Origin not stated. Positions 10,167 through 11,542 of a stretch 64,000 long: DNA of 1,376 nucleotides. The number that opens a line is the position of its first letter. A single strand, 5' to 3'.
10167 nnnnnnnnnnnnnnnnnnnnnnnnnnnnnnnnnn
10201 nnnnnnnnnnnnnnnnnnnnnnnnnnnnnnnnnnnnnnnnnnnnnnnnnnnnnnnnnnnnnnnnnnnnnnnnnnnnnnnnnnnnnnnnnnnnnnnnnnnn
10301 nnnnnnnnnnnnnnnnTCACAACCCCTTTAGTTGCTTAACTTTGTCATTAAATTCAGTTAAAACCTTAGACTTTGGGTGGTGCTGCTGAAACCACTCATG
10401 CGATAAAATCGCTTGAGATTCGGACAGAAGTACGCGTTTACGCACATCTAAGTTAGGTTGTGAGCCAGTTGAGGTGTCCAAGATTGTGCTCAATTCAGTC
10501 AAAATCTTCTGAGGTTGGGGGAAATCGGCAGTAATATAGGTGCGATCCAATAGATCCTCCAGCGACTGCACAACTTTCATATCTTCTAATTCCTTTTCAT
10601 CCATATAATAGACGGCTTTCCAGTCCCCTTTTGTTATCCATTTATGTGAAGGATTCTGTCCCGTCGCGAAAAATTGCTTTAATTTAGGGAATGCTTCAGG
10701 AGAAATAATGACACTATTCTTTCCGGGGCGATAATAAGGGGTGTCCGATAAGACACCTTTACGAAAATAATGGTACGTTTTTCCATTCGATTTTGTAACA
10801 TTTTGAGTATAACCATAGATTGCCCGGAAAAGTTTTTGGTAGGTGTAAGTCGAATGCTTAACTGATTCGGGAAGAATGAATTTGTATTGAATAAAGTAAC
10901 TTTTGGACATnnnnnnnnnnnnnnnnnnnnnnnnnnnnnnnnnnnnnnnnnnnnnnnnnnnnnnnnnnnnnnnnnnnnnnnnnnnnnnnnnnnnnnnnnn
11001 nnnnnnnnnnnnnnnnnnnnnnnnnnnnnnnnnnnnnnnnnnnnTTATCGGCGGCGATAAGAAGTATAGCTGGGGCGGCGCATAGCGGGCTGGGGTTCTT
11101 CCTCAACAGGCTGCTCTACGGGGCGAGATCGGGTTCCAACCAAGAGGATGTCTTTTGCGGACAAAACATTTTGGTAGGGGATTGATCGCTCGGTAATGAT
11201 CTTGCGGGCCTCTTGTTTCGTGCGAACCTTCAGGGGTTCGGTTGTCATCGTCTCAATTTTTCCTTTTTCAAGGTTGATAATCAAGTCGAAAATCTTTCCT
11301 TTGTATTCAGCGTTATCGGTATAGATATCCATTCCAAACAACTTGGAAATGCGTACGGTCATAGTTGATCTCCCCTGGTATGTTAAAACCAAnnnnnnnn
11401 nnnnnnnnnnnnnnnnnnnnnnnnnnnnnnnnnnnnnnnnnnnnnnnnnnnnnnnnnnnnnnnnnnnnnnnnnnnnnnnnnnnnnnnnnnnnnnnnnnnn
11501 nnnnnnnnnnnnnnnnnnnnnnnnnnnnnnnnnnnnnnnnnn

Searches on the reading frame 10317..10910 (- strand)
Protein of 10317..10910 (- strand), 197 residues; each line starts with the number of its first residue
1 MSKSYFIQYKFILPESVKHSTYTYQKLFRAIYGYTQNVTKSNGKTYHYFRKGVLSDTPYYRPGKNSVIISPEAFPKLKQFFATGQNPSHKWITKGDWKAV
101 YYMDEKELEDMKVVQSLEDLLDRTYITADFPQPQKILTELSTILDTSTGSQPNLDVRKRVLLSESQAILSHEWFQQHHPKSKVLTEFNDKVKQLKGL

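Call 7: search_protein_families(library=pfam, proteins=[window:10317-10910:-], max_evalue=0.1)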
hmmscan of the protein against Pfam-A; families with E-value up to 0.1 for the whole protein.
window:10317-10910:- (197 aa): 0 families

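Call 8: search_protein_families(library=ncbifam, proteins=[window:10317-10910:-], max_evalue=0.1)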
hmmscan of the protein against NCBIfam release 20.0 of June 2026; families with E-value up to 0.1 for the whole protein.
window:10317-10910:- (197 aa): 0 families

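Call 53: search_protein_families(library=phrogs, proteins=[window:10317-10910:-], max_evalue=0.01)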
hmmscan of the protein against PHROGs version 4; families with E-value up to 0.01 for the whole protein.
window:10317-10910:- (197 aa): 0 families

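Call 54: find_homologous_proteins(query=window:10317-10910:-, max_evalue=0.001)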
Query window:10317-10910:- (197 aa): 450 proteins with E <= 0.001 among 554 candidates; the best 120 are listed.
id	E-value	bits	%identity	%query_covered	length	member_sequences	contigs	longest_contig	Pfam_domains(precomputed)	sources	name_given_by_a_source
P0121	4.6e-128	442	100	100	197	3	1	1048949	-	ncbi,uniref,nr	ncbi:MAG: hypothetical protein IPJ89_00975 [Candidatus Iainarchaeum archaeon]|uniref:Uncharacterized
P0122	2.5e-111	388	85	100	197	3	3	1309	-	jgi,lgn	jgi:hypothetical protein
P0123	2.1e-105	368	82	100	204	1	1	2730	-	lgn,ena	-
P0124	6.8e-102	357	78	100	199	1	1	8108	-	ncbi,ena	-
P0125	3.2e-100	351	79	99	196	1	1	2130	-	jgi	jgi:hypothetical protein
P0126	6.6e-90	318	72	100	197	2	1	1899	-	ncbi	-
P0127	8.4e-89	314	72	100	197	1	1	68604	-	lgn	-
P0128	1.4e-88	313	71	100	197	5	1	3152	-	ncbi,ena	-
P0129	5.1e-87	308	71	100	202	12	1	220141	-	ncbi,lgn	-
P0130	7.7e-87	308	70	100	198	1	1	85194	-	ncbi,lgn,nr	ncbi:MAG: hypothetical protein Q8P05_00055 [Candidatus Diapherotrites archaeon]|nr:hypothetical prot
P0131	1.6e-86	307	69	100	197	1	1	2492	-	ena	-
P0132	8.1e-86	304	69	100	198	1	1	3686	-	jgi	jgi:hypothetical protein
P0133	9.5e-86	304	69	100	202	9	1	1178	-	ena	-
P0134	1.8e-85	303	70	100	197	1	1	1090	-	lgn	-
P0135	6.8e-84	298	68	100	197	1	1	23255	-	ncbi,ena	-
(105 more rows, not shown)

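Call 55: find_encoding_contigs(protein=P0121, flank=10000, max_places=3)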
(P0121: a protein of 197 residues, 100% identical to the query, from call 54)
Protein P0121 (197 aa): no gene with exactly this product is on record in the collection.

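Call 58: search_solved_structures(query=A3, max_evalue=1)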
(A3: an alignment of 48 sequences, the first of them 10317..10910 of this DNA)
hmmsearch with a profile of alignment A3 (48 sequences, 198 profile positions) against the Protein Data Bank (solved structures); distinct sequences matched with E-value up to 1: 1.
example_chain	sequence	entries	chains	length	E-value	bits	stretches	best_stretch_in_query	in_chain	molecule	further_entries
21gi_A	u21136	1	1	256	0.061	16.3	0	97-195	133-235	A designed protein Three-twist Knot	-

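Call 65: predict_structure(alignment_id=A3)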
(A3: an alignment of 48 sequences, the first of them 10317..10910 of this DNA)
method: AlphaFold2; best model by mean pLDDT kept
length: 197 residues; sequences in the alignment: 48
mean_pLDDT: 88.2   pTM: 0.85
mean pLDDT of the five models: 88.2, 87.0, 86.6, 86.5, 86.1
residues with pLDDT >= 90: 117; 70-90: 59; 50-70: 21; < 50: 0
segments of 3 or more residues with pLDDT < 50: none
pLDDT, mean of each block of 10 residues (from residue 1): 92 76 81 89 87 95 94 95 82 76 96 98 82 87 74 81 95 96 98 90
secondary structure, 60 per line:
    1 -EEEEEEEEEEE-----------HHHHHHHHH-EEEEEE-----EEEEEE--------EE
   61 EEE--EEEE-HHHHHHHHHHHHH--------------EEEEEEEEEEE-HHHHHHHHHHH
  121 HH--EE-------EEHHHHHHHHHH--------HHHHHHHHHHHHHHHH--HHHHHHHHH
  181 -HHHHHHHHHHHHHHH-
elements in order: E2-12 H24-32 E34-39 E45-50 E59-63 E66-69 H71-83 E98-108 H110-122 H136-145 H154-169 H172-180 H182-196

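Call 68: fold_search(model_id=the predicted structure, library=pdb)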
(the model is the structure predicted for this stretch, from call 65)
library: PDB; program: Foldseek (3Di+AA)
matches with E <= 10: 319; with E <= 0.001: 0
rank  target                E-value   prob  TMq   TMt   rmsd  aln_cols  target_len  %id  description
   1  6ajl_A                2.2e-01  0.09  0.20  0.16  17.4       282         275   10  DOCK7 mutant I1836Y complexed with Cdc42 (released 2019-03-20)
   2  9in6_M                3.5e-01  0.10  0.13  0.07  16.6       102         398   19  Capsid of Vibrio cholerae phage mature VP1 (released 2024-08-14)
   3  3pus_B                3.5e-01  0.08  0.19  0.12  17.5       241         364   10  PHF2 Jumonji-NOG-Ni(II) (released 2011-01-26)
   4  6bwq_B                3.7e-01  0.33  0.21  0.26  11.4       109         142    7  LarC2, the C-terminal domain of a cyclometallase involved in the synthesis of the NPN cofactor of lactate racemase, in (released 2018-06-20)
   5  2fpn                  3.7e-01  0.08  0.19  0.18  18.4       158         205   13  The crystal structure of the ywmB protein from Bacillus subtilis (released 2006-03-14)
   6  3vhl_A                3.9e-01  0.08  0.21  0.17  16.3       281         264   10  Crystal structure of the DHR-2 domain of DOCK8 in complex with Cdc42 (T17N mutant) (released 2012-06-20)
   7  3aaw_D                3.9e-01  0.06  0.14  0.17  16.8       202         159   12  Crystal structure of aspartate kinase from Corynebacterium glutamicum in complex with lysine and threonine (released 2010-06-23)
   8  3pu8_B                5.2e-01  0.06  0.17  0.11  17.5       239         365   10  PHF2 Jumonji-NOG-Fe(II) complex (released 2011-01-26)
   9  3pu3_B                5.2e-01  0.05  0.16  0.11  17.3       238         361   10  PHF2 Jumonji domain-NOG complex (released 2011-01-26)
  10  2dtj_A                5.9e-01  0.06  0.15  0.17  17.0       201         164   12  Crystal structure of regulatory subunit of aspartate kinase from Corynebacterium glutamicum (released 2007-05-01)
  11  3bde_B                6.2e-01  0.06  0.15  0.23  12.4       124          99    9  Crystal structure of a dabb family protein with a ferredoxin-like fold (mll5499) from mesorhizobium loti maff303099 at (released 2007-11-27)
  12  4odo_C                7.0e-01  0.06  0.10  0.12  16.7       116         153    7  Structure of SlyD from Thermus thermophilus in complex with FK506 (released 2015-01-14)
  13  8f8y_A                7.4e-01  0.04  0.17  0.10  17.8       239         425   10  PHF2 (PHD+JMJ) in Complex with VRK1 N-Terminal Peptide (released 2023-01-18)
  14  8qma_B                7.4e-01  0.03  0.14  0.05  34.9       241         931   10  Structure of the plastid-encoded RNA polymerase complex (PEP) from Sinapis alba (released 2024-03-06)
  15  1yty_B                8.4e-01  0.09  0.13  0.14  11.7        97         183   12  Structural basis for recognition of UUUOH 3'-terminii of nascent RNA pol III transcripts by La autoantigen (released 2006-01-17)
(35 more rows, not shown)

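Call 74: fold_search(model_id=the predicted structure, library=viral)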
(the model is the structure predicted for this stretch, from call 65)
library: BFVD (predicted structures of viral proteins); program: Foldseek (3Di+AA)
matches with E <= 10: 363; with E <= 0.001: 0
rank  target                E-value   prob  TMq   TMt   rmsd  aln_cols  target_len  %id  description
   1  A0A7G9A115            1.6e-02  0.13  0.14  0.11  17.3       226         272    9  (no name in the UniProt tables at hand)
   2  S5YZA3                1.3e-01  0.15  0.22  0.18  10.9       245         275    6  Uncharacterized protein [Mycobacterium phage Dylan]
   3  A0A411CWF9            1.3e-01  0.11  0.17  0.21  19.3       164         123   10  (no name in the UniProt tables at hand)
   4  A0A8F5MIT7            1.3e-01  0.13  0.22  0.12  21.4       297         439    8  Replication initiator protein [Microvirus mar20]
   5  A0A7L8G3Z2            1.4e-01  0.14  0.19  0.20  14.9       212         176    8  (no name in the UniProt tables at hand)
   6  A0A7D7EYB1            1.6e-01  0.07  0.13  0.14  18.0       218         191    8  Replication protein [Polar freshwater circular DNA virus]
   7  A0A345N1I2            1.7e-01  0.05  0.13  0.10  19.8       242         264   10  (no name in the UniProt tables at hand)
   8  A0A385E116            2.9e-01  0.09  0.19  0.16  19.8       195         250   10  (no name in the UniProt tables at hand)
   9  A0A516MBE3            3.2e-01  0.28  0.37  0.28  12.8       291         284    9  (no name in the UniProt tables at hand)
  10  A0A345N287            3.6e-01  0.09  0.20  0.18  16.4       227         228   11  (no name in the UniProt tables at hand)
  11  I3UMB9                3.6e-01  0.04  0.13  0.12  16.4       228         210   10  Uncharacterized protein [Colwellia phage 9A]
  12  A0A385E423            4.3e-01  0.06  0.17  0.17  16.2       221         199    9  (no name in the UniProt tables at hand)
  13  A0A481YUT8            5.2e-01  0.14  0.24  0.23  15.5       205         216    8  Uncharacterized protein [Marseillevirus LCMAC102]
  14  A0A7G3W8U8            5.2e-01  0.10  0.22  0.05  15.9       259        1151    8  Putative RdRp [Uromyces virgavirus F]
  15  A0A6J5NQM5            5.2e-01  0.07  0.16  0.15  20.0       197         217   11  Uncharacterized protein [uncultured Caudovirales phage]
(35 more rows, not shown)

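Call 76: search_dna_similar(query=window:10317-10910:-, collection=plasmids, mode=protein, max_evalue=0.001, max_rows=5)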
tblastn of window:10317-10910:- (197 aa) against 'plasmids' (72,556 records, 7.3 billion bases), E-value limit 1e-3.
No match.

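Call 77: search_dna_similar(query=window:10317-10910:-, collection=phages, mode=protein, max_evalue=0.001, max_rows=5)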
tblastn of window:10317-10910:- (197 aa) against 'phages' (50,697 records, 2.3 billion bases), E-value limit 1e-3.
No match.

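Call 78: find_related_loci(query=A3, collection=viral_contigs, flank=10000)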
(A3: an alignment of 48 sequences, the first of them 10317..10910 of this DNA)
Query A3 (197 aa) in viral_contigs; peptide patterns used: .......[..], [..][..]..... (x = any residue, [..] = any of these).
255 stretches matched a pattern, but none encodes a relative of the query by tblastn (E <= 1e-3).

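Call 79: find_related_loci(query=A3, collection=metagenome_contigs, flank=6000)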
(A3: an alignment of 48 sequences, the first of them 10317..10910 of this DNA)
Query A3 (197 aa) in metagenome_contigs; peptide patterns used: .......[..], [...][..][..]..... (x = any residue, [..] = any of these).
600 stretches matched a pattern (row limit reached: there are more); 133 encode a relative of the query (tblastn E <= 1e-3); the best 80 are kept; 80 distinct loci.
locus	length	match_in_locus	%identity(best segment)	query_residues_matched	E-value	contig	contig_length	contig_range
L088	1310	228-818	72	1-197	2e-101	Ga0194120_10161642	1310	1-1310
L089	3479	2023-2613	69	1-197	1e-94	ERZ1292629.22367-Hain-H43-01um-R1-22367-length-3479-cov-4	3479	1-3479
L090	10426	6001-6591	70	1-197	3e-91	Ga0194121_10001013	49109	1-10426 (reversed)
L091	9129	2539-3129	70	1-197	2e-91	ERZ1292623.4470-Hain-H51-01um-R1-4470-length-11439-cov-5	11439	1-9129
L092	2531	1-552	67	14-197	2e-84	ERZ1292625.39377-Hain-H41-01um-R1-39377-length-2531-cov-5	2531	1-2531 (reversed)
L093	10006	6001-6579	55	3-195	2e-69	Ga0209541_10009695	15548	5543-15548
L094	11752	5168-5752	55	3-197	3e-69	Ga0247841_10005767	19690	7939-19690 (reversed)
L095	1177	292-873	54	3-197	2e-73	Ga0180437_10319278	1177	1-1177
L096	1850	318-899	56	3-196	1e-69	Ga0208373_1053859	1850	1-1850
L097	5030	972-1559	55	2-197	9e-67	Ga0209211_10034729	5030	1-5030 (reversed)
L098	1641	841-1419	55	3-195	2e-69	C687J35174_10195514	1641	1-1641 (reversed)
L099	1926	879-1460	55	3-197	3e-68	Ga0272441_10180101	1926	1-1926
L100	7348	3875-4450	55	3-197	4e-66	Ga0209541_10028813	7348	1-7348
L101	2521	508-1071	54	3-196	1e-66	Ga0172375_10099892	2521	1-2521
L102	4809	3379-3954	54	2-195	1e-65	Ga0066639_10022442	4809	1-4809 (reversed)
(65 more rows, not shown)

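Call 95: search_protein_representatives(alignment_id=A3)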
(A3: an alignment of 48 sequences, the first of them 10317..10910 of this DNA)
Query: 48 sequences, 198 profile positions. Proteins with E-value up to 0.001 (for the whole library): 82; up to 1e-10: 41; up to 1e-30: 20. The best 82 are listed.
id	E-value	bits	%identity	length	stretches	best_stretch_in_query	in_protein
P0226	2.7e-92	324.3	-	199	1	1-197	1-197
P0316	9.4e-88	309.4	-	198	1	2-197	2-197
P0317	3.5e-72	258.6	-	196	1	1-192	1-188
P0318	5.2e-72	258.0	-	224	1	4-151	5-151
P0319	4.2e-65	235.5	-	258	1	2-197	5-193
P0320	1.9e-58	213.8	-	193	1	1-193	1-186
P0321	1.7e-55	204.2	-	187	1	3-132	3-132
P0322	1.2e-54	201.4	-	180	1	1-195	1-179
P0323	7.6e-52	192.2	-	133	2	1-87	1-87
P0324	3.0e-48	180.5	-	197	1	2-196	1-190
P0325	2.3e-45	171.1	-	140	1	58-195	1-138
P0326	2.9e-43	164.2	-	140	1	67-197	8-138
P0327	4.1e-43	163.8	-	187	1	5-194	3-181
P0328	2.4e-41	158.0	-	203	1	7-197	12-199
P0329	3.9e-41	157.3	-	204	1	8-194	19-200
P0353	5.1e-12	62.3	-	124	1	11-83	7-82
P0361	2.7e-08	50.1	-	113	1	26-83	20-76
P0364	5.4e-08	49.1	-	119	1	12-88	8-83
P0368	1.4e-06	44.5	-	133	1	28-87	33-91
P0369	1.7e-06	44.2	-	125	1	26-98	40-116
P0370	2.9e-06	43.5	-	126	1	27-86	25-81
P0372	5.3e-06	42.6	-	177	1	26-122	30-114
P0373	6.6e-06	42.3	-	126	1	20-99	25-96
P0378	2.0e-05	40.8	-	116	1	27-84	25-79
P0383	8.6e-05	38.7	-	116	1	22-82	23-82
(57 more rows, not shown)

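Call 96: search_protein_families(library=pfam, proteins=[P0353, P0361, P0364, P0368, P0369, P0370, P0373, P0378, P0383, P0372], max_evalue=0.01)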
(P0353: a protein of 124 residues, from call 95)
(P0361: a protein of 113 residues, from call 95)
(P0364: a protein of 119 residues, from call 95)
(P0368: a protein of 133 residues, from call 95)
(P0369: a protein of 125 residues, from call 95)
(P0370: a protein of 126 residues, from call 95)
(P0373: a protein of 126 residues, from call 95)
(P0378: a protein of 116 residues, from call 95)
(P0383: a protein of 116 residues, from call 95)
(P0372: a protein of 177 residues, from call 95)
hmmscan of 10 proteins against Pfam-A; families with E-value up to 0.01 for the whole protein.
P0353 (124 aa): 1 family
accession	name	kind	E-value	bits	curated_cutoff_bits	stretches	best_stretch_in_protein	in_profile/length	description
PF14924.12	MAP10_N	-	0.0075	16.7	21.5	1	32-93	23-77/144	Microtubule associated protein 10, N-terminal domain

P0361 (113 aa): 0 families

P0364 (119 aa): 0 families

P0368 (133 aa): 0 families

P0369 (125 aa): 0 families

P0370 (126 aa): 0 families

P0373 (126 aa): 1 family
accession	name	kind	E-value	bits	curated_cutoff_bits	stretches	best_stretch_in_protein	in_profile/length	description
PF06256.17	Nucleo_LEF-12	-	0.008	16.6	27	1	10-63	53-106/164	Nucleopolyhedrovirus LEF-12 protein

P0378 (116 aa): 0 families

P0383 (116 aa): 0 families

P0372 (177 aa): 0 families

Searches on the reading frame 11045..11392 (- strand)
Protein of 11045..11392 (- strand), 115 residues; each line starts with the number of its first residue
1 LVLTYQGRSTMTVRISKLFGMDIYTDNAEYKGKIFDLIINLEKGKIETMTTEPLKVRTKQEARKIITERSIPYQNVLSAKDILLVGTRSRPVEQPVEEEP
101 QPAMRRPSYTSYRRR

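Call 7: search_protein_families(library=pfam, proteins=[window:11045-11392:-], max_evalue=0.1)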
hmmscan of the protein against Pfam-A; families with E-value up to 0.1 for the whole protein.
window:11045-11392:- (115 aa): 1 family
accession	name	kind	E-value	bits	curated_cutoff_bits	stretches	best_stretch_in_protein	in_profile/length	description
PF05239.21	PRC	-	1.8e-06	28.3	21.2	1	13-85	4-71/78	PRC-barrel domain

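Call 8: search_protein_families(library=ncbifam, proteins=[window:11045-11392:-], max_evalue=0.1)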
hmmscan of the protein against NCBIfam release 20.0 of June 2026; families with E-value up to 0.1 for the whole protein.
window:11045-11392:- (115 aa): 0 families

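Call 53: search_protein_families(library=phrogs, proteins=[window:11045-11392:-], max_evalue=0.01)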
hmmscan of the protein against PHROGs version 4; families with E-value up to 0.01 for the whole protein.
window:11045-11392:- (115 aa): 0 families
